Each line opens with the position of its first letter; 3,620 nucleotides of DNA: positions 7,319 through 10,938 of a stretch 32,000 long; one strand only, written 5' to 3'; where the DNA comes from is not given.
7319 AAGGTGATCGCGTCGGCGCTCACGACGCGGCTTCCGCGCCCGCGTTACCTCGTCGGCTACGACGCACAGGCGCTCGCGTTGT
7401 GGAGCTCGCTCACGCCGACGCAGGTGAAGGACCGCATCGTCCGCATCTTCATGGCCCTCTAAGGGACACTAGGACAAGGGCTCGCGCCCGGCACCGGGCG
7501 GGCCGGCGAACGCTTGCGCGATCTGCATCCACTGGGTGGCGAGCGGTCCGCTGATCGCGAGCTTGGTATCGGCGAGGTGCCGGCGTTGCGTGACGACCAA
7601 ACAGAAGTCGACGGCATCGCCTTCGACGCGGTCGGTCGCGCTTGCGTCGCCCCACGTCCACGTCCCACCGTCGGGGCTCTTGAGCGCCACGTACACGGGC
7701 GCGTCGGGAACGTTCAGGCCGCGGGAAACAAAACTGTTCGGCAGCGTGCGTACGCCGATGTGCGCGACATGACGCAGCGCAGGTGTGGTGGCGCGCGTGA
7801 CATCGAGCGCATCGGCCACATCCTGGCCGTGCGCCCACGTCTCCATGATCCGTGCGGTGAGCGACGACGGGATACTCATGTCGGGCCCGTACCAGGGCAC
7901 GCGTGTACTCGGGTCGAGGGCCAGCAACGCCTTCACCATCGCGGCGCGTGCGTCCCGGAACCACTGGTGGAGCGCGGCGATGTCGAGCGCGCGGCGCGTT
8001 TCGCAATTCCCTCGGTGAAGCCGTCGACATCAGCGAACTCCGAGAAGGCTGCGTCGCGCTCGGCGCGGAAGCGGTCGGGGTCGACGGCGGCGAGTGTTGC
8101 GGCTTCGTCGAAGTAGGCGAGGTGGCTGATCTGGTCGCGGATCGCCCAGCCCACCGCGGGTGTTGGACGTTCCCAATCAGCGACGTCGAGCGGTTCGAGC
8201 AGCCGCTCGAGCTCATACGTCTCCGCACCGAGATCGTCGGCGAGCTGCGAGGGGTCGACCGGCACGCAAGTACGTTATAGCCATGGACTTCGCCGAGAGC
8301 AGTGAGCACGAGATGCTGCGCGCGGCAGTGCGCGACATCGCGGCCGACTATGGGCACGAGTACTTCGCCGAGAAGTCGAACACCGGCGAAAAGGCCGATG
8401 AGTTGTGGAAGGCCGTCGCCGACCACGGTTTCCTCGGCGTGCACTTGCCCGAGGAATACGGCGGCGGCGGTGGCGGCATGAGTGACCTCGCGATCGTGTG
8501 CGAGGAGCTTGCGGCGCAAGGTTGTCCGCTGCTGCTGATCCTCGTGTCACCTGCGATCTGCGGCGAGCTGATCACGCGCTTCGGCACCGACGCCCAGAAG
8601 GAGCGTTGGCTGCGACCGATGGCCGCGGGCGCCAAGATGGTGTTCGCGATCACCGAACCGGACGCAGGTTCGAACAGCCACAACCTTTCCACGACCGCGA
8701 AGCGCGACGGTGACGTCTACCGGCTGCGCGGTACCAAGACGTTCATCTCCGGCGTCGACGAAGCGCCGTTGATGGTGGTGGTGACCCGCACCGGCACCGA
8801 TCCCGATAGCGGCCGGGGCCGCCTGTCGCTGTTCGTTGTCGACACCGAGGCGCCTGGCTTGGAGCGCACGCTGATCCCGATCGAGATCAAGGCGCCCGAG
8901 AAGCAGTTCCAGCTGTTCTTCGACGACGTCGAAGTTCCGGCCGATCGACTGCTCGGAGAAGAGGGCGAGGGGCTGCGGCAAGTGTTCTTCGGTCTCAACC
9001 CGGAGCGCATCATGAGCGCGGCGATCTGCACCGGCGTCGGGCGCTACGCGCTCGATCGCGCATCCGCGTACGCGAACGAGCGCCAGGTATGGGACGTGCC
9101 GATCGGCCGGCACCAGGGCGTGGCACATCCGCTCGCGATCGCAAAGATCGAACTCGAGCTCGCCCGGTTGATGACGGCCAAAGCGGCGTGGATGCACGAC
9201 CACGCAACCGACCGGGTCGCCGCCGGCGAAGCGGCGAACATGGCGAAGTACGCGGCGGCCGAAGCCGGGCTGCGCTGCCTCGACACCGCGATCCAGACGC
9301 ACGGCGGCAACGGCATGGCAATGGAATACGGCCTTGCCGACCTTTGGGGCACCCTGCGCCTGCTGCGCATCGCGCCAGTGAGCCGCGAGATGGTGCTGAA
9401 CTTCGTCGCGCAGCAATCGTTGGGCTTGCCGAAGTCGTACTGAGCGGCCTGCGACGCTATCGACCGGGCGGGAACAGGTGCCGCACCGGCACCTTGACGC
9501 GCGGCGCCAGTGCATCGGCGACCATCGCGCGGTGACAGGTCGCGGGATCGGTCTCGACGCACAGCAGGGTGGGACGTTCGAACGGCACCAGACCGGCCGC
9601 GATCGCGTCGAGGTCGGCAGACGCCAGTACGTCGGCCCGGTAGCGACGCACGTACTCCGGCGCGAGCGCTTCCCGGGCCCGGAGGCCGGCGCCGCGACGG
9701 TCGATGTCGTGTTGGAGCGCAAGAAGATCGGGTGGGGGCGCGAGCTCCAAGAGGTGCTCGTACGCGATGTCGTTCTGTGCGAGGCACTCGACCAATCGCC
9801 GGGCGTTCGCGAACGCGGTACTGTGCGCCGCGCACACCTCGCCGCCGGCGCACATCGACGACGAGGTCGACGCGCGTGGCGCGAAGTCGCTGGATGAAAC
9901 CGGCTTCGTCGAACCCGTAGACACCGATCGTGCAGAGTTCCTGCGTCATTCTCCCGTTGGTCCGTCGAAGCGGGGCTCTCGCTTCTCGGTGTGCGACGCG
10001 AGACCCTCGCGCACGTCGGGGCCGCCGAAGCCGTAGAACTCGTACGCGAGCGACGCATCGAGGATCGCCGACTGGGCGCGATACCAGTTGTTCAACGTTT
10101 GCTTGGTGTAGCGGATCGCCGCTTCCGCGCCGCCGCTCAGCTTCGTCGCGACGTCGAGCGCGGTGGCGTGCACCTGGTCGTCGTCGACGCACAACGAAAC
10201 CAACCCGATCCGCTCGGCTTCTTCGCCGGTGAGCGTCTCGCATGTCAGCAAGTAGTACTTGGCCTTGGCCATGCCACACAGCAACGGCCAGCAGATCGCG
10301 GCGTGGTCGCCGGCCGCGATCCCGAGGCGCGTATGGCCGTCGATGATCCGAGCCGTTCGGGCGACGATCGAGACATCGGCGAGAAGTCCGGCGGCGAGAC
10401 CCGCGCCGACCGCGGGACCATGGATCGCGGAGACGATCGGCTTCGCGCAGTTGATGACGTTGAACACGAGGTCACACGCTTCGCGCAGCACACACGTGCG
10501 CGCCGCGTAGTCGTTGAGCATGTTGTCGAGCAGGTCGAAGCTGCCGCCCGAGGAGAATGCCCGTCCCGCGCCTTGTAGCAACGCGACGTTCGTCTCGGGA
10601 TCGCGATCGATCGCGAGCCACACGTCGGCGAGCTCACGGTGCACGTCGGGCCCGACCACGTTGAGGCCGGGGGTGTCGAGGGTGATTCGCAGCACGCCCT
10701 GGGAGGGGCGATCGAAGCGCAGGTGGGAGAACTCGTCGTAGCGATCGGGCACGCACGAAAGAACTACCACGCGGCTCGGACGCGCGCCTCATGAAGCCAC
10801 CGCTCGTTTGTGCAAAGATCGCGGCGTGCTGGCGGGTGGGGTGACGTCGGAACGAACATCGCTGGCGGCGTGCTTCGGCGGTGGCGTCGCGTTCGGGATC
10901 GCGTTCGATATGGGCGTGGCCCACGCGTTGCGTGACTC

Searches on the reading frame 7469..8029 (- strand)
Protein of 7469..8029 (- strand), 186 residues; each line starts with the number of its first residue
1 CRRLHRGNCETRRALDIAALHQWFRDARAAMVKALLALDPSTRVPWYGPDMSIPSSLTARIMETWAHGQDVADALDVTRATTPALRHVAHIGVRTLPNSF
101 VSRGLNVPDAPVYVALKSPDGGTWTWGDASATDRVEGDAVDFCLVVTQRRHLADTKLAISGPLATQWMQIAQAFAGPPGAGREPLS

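Call 29: search_protein_families(library=pfam, proteins=[window:7469-8029:-], max_evalue=0.0001)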
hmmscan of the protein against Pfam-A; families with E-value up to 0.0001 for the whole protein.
window:7469-8029:- (186 aa): 2 families
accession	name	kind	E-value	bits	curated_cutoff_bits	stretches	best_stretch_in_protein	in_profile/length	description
PF11716.13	MDMPI_N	-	1.7e-11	45.4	24.2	1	10-72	75-140/140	Mycothiol maleylpyruvate isomerase N-terminal domain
PF08608.17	Wyosine_form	-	3e-05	24.6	22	1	110-151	3-56/63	Wyosine base formation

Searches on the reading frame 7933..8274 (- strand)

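Call 29: search_protein_families(library=pfam, proteins=[window:7933-8274:-], max_evalue=0.0001)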
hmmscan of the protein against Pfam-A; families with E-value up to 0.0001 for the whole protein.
window:7933-8274:- (113 aa): 1 family
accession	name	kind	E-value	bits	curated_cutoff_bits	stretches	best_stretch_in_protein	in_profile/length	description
PF11716.13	MDMPI_N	-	1.1e-12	49.3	24.2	1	16-96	2-80/140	Mycothiol maleylpyruvate isomerase N-terminal domain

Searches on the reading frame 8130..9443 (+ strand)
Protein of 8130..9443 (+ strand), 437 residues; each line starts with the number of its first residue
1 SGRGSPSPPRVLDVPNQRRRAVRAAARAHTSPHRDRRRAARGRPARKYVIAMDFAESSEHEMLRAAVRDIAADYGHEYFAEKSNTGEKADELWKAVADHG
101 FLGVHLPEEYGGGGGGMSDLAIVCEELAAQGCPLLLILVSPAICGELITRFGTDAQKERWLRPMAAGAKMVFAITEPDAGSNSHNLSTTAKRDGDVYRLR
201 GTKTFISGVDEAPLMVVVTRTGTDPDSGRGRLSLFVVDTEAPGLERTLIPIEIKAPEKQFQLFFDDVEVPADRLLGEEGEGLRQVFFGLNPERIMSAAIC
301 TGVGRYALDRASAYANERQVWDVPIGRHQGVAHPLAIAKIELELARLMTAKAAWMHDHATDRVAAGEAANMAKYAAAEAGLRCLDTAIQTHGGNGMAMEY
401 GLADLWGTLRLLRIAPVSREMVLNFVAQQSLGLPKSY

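Call 29: search_protein_families(library=pfam, proteins=[window:8130-9443:+], max_evalue=0.0001)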
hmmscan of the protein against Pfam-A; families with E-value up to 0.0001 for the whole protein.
window:8130-9443:+ (437 aa): 4 families
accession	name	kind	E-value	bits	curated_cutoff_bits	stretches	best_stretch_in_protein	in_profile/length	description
PF00441.29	Acyl-CoA_dh_1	-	1e-29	104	22.4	1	279-429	1-148/150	Acyl-CoA dehydrogenase, C-terminal domain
PF02771.21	Acyl-CoA_dh_N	-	5.7e-29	101.2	22.9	1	58-167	2-112/113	Acyl-CoA dehydrogenase, N-terminal domain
PF02770.24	Acyl-CoA_dh_M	-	1e-17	64.5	33.3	1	172-246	2-75/97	Acyl-CoA dehydrogenase, middle domain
PF08028.16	Acyl-CoA_dh_2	-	5.8e-06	27.1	22.7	1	294-401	1-115/134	Acyl-CoA dehydrogenase, C-terminal domain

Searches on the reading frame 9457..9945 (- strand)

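Call 29: search_protein_families(library=pfam, proteins=[window:9457-9945:-], max_evalue=0.0001)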
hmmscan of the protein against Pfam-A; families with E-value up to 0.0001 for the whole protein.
window:9457-9945:- (162 aa): 2 families
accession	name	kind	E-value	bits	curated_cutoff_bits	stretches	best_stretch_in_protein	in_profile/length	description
PF04343.18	DUF488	-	1e-09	39.5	22.2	1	46-146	31-121/121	Domain of unknown function DUF488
PF22751.1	DUF488-N3a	-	1.5e-07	32.2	27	1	63-147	37-115/118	Active DUF488-N3 subclade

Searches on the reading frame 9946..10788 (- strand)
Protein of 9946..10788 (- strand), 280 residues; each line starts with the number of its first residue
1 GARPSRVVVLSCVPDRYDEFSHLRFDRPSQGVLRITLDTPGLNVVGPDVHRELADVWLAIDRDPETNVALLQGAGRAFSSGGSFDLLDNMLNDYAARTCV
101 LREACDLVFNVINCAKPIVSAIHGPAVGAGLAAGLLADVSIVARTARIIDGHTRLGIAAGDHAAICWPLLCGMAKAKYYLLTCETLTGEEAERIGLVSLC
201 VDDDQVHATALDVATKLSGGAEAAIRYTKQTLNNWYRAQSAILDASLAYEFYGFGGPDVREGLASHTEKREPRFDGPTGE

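Call 29: search_protein_families(library=pfam, proteins=[window:9946-10788:-], max_evalue=0.0001)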
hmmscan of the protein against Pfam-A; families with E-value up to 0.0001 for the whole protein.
window:9946-10788:- (280 aa): 2 families
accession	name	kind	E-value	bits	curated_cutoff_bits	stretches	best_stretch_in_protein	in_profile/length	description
PF00378.25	ECH_1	-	5.2e-40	137.8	27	1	29-276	3-250/251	Enoyl-CoA hydratase/isomerase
PF16113.10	ECH_2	-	4.5e-15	56.4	27.2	1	34-217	3-188/335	Enoyl-CoA hydratase/isomerase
